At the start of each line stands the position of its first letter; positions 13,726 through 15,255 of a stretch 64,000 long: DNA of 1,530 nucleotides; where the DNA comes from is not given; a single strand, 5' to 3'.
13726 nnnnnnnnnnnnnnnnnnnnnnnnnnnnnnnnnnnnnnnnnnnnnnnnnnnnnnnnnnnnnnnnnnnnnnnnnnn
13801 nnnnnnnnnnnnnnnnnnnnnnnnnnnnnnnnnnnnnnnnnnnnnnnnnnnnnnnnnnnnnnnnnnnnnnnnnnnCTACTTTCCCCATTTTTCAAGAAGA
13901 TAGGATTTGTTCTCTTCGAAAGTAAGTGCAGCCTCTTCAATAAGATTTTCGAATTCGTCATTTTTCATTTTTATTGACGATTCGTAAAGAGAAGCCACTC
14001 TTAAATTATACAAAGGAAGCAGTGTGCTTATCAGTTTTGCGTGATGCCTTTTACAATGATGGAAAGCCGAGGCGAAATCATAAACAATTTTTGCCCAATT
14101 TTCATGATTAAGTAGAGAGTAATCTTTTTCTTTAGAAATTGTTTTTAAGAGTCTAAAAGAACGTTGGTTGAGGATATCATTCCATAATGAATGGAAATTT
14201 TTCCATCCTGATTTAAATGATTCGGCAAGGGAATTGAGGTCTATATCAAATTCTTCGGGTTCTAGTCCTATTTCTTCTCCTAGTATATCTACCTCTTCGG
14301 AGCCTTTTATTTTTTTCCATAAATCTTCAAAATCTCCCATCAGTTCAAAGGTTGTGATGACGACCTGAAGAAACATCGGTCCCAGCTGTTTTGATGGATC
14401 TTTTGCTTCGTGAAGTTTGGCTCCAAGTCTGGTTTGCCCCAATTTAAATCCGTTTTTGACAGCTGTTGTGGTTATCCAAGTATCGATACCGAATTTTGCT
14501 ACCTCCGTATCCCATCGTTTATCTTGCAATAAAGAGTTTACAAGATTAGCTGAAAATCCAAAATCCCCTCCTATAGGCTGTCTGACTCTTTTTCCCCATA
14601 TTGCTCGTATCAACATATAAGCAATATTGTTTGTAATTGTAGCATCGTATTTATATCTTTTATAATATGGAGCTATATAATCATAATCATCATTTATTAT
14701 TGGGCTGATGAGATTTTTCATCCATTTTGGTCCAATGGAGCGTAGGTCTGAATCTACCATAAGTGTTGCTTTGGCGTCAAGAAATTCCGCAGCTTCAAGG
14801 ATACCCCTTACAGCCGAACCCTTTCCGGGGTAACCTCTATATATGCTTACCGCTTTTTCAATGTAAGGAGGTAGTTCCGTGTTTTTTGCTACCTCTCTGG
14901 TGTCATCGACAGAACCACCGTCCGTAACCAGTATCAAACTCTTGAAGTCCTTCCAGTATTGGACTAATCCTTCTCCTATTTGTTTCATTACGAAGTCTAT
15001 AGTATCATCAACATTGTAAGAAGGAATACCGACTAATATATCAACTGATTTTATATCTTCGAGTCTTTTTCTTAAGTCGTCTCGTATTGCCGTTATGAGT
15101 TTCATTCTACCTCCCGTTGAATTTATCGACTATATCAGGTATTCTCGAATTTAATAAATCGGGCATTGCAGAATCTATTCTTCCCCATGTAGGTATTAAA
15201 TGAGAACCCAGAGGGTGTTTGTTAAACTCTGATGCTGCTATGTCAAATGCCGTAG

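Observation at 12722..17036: Glycosyl-glycerate-type cluster (MPGP-like HAD phosphatase plus three glycosyltransferases)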

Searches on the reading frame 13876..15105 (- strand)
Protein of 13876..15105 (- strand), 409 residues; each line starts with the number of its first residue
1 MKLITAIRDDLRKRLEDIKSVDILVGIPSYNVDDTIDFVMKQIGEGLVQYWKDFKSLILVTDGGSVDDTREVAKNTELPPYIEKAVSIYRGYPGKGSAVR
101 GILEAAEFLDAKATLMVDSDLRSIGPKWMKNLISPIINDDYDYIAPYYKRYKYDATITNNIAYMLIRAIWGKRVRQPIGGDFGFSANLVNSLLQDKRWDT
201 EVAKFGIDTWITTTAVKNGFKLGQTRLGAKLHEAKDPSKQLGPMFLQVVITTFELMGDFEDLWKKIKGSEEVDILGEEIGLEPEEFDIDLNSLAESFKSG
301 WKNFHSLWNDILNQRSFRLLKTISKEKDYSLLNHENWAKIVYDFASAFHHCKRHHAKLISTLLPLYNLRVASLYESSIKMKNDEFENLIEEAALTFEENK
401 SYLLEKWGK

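Call 3: search_protein_families(library=pfam, proteins=[window:13876-15105:-], max_evalue=0.01)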
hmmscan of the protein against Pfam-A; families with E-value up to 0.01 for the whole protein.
window:13876-15105:- (409 aa): 3 families
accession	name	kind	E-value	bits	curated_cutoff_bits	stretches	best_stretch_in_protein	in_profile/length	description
PF21969.2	MGS_GT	-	5.2e-09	36.3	27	1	92-225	73-209/239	Mannosylglycerate synthase, GT domain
PF00535.33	Glycos_transf_2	-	0.00011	22.6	23.3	1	25-155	2-122/168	Glycosyl transferase family 2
PF13641.12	Glyco_tranf_2_3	-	0.0052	17.2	27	1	23-120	3-96/230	Glycosyltransferase like family 2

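Call 4: search_protein_families(library=ncbifam, proteins=[window:13876-15105:-], max_evalue=0.01)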
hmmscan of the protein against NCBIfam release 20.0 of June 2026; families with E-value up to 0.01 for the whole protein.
window:13876-15105:- (409 aa): 2 families
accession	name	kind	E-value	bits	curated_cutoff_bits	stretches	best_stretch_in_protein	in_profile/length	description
NF010496.0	PRK13915.1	equivalog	4.9e-16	58.7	262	1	19-256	29-268/307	glucosyl-3-phosphoglycerate synthase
TIGR04182.1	glyco_TIGR04182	equivalog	2.9e-08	33.5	325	1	23-222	2-183/293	S-layer glycoprotein N-glycosyltransferase AglJ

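Call 11: find_homologous_proteins(query=window:13876-15105:-)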
Query window:13876-15105:- (409 aa): 6973 proteins with E <= 0.001 among 8000 candidates; the best 120 are listed.
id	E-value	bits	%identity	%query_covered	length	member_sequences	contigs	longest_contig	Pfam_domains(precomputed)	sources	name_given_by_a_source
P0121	3.7e-274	927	100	100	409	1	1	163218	PF21969.3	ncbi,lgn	-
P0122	3.2e-255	864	92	100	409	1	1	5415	PF21969.3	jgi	-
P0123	4.4e-255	864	92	100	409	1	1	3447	PF21969.3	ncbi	-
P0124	9.0e-255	863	91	100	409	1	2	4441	PF21969.3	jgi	-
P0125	2.1e-254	862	91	100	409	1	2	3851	PF21969.3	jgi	-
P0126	2.4e-254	861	91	100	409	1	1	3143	PF21969.3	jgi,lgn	-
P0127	1.2e-253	859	91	100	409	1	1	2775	PF21969.3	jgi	-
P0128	2.7e-247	838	89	100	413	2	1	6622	PF21969.3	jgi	jgi:glycosyltransferase involved in cell wall biosynthesis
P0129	4.4e-247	838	89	100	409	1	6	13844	PF21969.3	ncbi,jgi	-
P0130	6.5e-246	834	88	100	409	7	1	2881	PF21969.3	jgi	-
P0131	2.7e-245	832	88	100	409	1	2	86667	PF21969.3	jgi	-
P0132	1.9e-244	829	88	100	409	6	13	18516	PF21969.3,PF00535.33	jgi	-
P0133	3.1e-242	822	87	100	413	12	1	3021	PF21969.3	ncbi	-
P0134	9.1e-242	820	87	100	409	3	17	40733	PF21969.3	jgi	-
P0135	2.6e-240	815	86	100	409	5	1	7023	PF21969.3,PF00535.33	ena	-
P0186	4.4e-133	462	52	100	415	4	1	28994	PF21969.3,PF00535.33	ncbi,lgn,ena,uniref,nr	ncbi:glycosyltransferase [Persephonella sp.]|uniref:glycosyltransferase n=1 Tax=Persephonella sp. Ta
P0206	8.1e-132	458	52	100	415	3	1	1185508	PF21969.3,PF00535.33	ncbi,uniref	ncbi:glycosyltransferase [Persephonella sp. IF05-L8]|uniref:glycosyltransferase n=1 Tax=Persephonell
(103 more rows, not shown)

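Call 12: search_solved_structures(query=window:13876-15105:-, max_evalue=0.1, show_alignments=2)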
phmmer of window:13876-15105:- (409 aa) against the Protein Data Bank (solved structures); distinct sequences matched with E-value up to 0.1: 3.
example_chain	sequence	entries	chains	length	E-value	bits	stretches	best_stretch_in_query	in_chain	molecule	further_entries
4y6n_A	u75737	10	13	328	3.3e-06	29.4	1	23-254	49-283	Glucosyl-3-phosphoglycerate synthase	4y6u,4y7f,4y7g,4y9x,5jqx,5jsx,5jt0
3e25_A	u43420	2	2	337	3.7e-06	29.3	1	23-254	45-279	Putative uncharacterized protein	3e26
3ckj_A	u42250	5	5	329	6.5e-06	28.4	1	23-254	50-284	Putative uncharacterized protein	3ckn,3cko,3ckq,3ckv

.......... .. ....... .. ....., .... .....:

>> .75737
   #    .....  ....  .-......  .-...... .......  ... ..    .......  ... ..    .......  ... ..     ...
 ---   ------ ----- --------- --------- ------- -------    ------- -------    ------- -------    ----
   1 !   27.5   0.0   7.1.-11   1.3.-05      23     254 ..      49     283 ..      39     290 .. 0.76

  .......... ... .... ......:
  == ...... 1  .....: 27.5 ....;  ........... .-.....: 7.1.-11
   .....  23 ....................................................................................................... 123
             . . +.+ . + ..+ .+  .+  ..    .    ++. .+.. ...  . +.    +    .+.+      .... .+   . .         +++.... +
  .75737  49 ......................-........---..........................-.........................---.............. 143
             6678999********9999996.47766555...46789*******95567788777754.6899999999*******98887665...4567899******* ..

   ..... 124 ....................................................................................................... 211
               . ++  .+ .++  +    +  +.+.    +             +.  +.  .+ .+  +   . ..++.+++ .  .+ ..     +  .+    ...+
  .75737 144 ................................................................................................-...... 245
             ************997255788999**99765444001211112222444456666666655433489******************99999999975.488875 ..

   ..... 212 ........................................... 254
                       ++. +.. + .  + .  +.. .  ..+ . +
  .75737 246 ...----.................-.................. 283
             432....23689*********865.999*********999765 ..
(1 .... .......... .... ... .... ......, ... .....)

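Call 15: find_encoding_contigs(protein=P0206, flank=8000, max_places=3)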
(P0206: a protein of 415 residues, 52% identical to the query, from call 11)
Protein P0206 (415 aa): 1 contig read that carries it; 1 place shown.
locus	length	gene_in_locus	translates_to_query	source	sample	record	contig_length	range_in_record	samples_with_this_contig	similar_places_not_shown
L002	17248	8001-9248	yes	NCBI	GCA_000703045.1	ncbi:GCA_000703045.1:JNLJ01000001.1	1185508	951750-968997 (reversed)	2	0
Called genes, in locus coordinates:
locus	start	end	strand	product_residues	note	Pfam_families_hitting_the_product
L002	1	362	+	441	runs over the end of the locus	PF07396:Porin_O_P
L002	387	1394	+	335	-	PF01547:SBP_bac_1, PF12849:PBP_like_2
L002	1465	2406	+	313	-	PF00528:BPD_transp_1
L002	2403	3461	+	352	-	PF00528:BPD_transp_1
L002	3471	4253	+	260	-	PF00005:ABC_tran, PF02463:SMC_N (faint), PF13401:AAA_22 (weak), PF13304:AAA_21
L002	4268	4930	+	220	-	PF01895:PhoU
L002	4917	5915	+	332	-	PF00512:HisKA, PF02518:HATPase_c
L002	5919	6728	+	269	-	PF05116:S6PP (faint), PF08282:Hydrolase_3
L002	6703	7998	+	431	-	PF13660:DUF4147, PF05161:MOFRL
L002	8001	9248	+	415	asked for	PF00535:Glycos_transf_2, PF21969:MGS_GT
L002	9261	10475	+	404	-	-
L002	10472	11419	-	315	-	PF00291:PALP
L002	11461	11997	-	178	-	PF01330:RuvA_N, PF00633:HHH (faint), PF14520:HHH_5, PF21176:RecR_HhH (weak), PF07499:RuvA_C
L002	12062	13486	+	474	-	PF00171:Aldedh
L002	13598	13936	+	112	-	PF00543:P-II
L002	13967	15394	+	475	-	PF03951:Gln-synt_N, PF00120:Gln-synt_C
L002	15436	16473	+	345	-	PF07238:PilZ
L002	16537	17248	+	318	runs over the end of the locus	-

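Call 66: search_protein_families(library=ncbifam, proteins=[L002:9261-10475:+, L002:8001-9248:+, L002:5919-6728:+, L002:6703-7998:+], max_evalue=1e-8)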
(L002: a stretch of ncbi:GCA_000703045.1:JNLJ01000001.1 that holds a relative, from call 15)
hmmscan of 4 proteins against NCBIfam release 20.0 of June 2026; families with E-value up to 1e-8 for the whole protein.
L002:9261-10475:+ (404 aa): 2 families
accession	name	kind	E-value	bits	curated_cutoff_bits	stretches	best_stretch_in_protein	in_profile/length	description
NF040724.1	GpgS_Meth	equivalog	8.2e-104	347.6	700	1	3-402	2-400/402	glucosyl-3-phosphoglycerate synthase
NF010496.0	PRK13915.1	equivalog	9.5e-17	61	262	1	120-318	100-277/307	glucosyl-3-phosphoglycerate synthase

L002:8001-9248:+ (415 aa): 1 family
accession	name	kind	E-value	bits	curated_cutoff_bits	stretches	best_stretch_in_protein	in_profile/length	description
NF010496.0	PRK13915.1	equivalog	1.6e-19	70.1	262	1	26-267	30-273/307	glucosyl-3-phosphoglycerate synthase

L002:5919-6728:+ (269 aa): 15 families
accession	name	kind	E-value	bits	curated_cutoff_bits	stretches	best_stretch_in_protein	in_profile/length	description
TIGR01486.1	HAD-SF-IIB-MPGP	subfamily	1.1e-78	264.1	164.75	1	3-261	1-257/257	mannosyl-3-phosphoglycerate phosphatase family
TIGR02461.1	osmo_MPG_phos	equivalog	1.3e-71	241.3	244.35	1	3-227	1-226/227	mannosyl-3-phosphoglycerate phosphatase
NF001218.0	PRK00192.1-5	equivalog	2.8e-64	217.4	362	1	2-262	5-270/275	mannosyl-3-phosphoglycerate phosphatase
NF011072.0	PRK14502.1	equivalog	5.3e-63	213.5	762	1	3-262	418-691/694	bifunctional mannosyl-3-phosphoglycerate synthase/mannosyl-3 phosphoglycerate phosphatase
NF001216.0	PRK00192.1-2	equivalog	2.7e-59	200.8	353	1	2-264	7-264/275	mannosyl-3-phosphoglycerate phosphatase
TIGR02463.1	MPGP_rel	hypoth_equivalog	2.2e-57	194.3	282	1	3-228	1-216/216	mannosyl-3-phosphoglycerate phosphatase-related protein YedP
NF001217.0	PRK00192.1-4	equivalog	1.5e-50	172.2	373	1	4-264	11-264/265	mannosyl-3-phosphoglycerate phosphatase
NF002976.0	PRK03669.1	equivalog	9.1e-50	169.5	315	1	2-253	8-260/271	mannosyl-3-phosphoglycerate phosphatase-related protein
NF001215.0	PRK00192.1-1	equivalog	6.4e-40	137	488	1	3-263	8-261/265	mannosyl-3-phosphoglycerate phosphatase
NF009342.0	PRK12702.1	equivalog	8.9e-29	100.7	596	1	1-156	1-162/302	mannosyl-3-phosphoglycerate phosphatase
TIGR01487.1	Pglycolate_arch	equivalog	2.9e-18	66.5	122.75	0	150-228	113-189/215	phosphoglycolate phosphatase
TIGR01482.1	SPP-subfamily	subfamily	3e-18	66.2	107.15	0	4-75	1-72/225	sucrose-phosphate phosphatase subfamily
TIGR00099.1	Cof-subfamily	subfamily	1.5e-17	64.1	137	1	3-224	1-226/256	Cof-type HAD-IIB family hydrolase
TIGR01484.1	HAD-SF-IIB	subfamily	2.5e-16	60.4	41.8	1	4-225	2-219/221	HAD-IIB family hydrolase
NF002245.0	PRK01158.1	equivalog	4.1e-15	55.7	198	1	3-227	5-198/233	phosphoglycolate phosphatase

L002:6703-7998:+ (431 aa): 2 families
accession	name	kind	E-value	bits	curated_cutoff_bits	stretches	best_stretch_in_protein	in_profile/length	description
NF041176.1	GlyK_Thmprot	equivalog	7.4e-90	302.1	550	1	18-429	8-396/397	glycerate 2-kinase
NF040791.1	gly_kin_Thpl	equivalog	5.1e-69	233.5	670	1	4-425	14-408/410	glycerate 2-kinase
